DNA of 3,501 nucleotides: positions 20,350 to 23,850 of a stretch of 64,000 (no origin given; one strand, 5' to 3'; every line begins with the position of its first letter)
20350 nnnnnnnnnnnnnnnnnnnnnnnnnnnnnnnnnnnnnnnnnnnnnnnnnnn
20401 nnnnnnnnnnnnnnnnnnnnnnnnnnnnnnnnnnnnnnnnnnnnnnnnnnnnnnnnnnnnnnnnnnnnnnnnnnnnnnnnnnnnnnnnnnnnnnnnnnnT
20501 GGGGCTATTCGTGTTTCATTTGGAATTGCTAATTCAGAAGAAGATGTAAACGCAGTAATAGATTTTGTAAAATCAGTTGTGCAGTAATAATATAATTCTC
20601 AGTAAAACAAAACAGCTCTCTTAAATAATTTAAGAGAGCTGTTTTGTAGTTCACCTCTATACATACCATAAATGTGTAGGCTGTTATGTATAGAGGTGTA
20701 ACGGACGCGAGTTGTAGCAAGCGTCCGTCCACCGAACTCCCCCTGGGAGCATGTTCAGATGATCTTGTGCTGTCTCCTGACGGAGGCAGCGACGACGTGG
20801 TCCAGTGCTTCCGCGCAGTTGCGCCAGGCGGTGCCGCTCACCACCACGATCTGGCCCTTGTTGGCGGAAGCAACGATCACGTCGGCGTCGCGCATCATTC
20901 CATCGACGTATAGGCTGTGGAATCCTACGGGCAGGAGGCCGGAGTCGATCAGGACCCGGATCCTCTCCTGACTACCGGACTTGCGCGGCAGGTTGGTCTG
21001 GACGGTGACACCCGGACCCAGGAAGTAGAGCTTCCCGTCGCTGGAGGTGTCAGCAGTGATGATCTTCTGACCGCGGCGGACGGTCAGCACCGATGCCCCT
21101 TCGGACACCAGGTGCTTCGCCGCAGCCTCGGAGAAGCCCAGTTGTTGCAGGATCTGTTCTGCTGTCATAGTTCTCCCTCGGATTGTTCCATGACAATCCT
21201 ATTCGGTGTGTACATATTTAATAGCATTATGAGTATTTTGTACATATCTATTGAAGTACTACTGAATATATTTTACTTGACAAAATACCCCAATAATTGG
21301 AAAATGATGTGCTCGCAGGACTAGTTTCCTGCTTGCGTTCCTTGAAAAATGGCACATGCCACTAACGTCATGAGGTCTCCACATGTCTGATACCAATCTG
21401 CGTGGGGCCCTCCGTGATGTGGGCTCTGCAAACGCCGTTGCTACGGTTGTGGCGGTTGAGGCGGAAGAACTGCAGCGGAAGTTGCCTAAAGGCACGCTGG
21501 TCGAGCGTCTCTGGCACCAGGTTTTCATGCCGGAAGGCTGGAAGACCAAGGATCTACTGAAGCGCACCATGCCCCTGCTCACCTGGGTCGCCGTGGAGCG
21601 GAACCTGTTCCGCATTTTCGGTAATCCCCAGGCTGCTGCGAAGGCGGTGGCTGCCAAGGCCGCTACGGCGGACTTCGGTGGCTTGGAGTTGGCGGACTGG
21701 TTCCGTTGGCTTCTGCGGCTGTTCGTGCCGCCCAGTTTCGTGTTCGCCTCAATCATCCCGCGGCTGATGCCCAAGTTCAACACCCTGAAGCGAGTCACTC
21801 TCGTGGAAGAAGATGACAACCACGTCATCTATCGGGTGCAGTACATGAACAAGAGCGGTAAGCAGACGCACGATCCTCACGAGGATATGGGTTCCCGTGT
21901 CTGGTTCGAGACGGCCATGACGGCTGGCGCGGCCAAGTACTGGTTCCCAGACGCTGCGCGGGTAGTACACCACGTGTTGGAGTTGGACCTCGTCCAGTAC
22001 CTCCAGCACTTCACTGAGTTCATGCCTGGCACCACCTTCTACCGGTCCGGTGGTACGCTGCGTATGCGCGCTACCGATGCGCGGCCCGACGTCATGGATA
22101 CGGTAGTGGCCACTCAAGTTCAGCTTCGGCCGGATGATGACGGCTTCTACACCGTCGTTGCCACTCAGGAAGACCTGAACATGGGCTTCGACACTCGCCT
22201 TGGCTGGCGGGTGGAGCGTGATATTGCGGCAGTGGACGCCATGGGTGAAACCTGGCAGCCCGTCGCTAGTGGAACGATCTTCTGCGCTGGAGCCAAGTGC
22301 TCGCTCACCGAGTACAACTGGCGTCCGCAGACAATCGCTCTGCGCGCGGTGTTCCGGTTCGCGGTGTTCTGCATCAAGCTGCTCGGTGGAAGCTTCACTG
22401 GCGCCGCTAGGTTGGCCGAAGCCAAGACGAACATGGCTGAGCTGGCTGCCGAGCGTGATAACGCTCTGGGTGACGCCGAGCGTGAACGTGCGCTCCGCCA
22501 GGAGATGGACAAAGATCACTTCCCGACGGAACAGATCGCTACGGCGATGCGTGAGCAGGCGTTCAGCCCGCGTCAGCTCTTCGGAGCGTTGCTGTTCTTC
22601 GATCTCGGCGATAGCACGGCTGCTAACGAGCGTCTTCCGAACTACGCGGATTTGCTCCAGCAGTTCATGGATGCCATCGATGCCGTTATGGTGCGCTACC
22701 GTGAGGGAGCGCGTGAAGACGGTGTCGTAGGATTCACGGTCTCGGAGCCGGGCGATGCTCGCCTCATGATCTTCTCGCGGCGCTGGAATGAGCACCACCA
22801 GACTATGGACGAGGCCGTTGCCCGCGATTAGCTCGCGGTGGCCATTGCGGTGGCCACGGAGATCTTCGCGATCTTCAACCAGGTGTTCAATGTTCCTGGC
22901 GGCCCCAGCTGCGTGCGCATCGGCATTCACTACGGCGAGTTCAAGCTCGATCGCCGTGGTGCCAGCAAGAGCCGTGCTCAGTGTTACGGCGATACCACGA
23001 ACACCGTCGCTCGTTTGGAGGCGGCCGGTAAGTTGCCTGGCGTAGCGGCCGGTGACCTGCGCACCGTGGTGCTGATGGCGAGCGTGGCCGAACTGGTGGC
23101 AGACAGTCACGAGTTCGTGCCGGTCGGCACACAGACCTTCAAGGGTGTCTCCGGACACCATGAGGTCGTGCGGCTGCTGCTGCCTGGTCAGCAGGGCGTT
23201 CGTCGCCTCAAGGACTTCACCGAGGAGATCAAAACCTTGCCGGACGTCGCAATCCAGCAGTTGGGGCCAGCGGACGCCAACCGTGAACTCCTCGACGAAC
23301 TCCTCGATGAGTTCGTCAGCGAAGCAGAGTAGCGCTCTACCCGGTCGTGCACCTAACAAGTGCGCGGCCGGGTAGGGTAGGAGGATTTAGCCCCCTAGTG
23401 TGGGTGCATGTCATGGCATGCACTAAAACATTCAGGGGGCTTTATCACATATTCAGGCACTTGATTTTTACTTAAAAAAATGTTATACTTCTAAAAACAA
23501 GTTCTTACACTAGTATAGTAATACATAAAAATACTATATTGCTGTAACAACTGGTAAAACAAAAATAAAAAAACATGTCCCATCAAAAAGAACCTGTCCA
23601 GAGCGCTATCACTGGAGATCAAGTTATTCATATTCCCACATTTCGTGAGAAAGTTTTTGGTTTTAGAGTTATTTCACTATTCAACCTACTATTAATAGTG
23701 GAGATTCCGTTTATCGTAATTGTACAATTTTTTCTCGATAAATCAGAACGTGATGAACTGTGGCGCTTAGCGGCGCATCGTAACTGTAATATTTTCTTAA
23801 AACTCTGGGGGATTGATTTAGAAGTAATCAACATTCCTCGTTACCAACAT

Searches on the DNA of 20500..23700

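Call 39: search_rna_families(source=window, start=20500, end=23700, threshold=evalue, max_evalue=1)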
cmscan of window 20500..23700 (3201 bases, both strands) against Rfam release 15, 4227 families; matches with E-value up to 1: 5.
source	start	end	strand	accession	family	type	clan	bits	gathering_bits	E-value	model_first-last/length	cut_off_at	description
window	20599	20653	-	RF00638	MIR159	Gene; miRNA;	-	24.5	74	0.015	1-196/196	no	MIR159 microRNA precursor family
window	20557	20665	+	RF00565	SCARNA3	Gene; snRNA; snoRNA; scaRNA;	CL00018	24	47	0.12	1-141/141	no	Small Cajal body specific RNA 3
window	23500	23558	+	RF03528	mir-1264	Gene; miRNA;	-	21.7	79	0.44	1-67/67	no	mir-1264 microRNA precursor family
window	20599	20656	-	RF00648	MIR396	Gene; miRNA;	-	21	80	0.65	1-118/118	no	MIR396 microRNA precursor family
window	22584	22843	+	RF01670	P17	Gene; sRNA;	-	17.2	45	0.27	1-282/282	no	Pseudomonas sRNA P17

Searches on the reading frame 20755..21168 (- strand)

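Call 40: search_protein_families(library=pfam, proteins=[window:20755-21168:-], max_evalue=0.001)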
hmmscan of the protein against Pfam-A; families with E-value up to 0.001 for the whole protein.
window:20755-21168:- (137 aa): 1 family
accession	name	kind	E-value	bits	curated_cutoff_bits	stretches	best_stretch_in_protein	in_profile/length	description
PF18755.6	RAMA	-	0.00075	19.9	35.2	0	62-126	13-75/107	Restriction Enzyme Adenine Methylase Associated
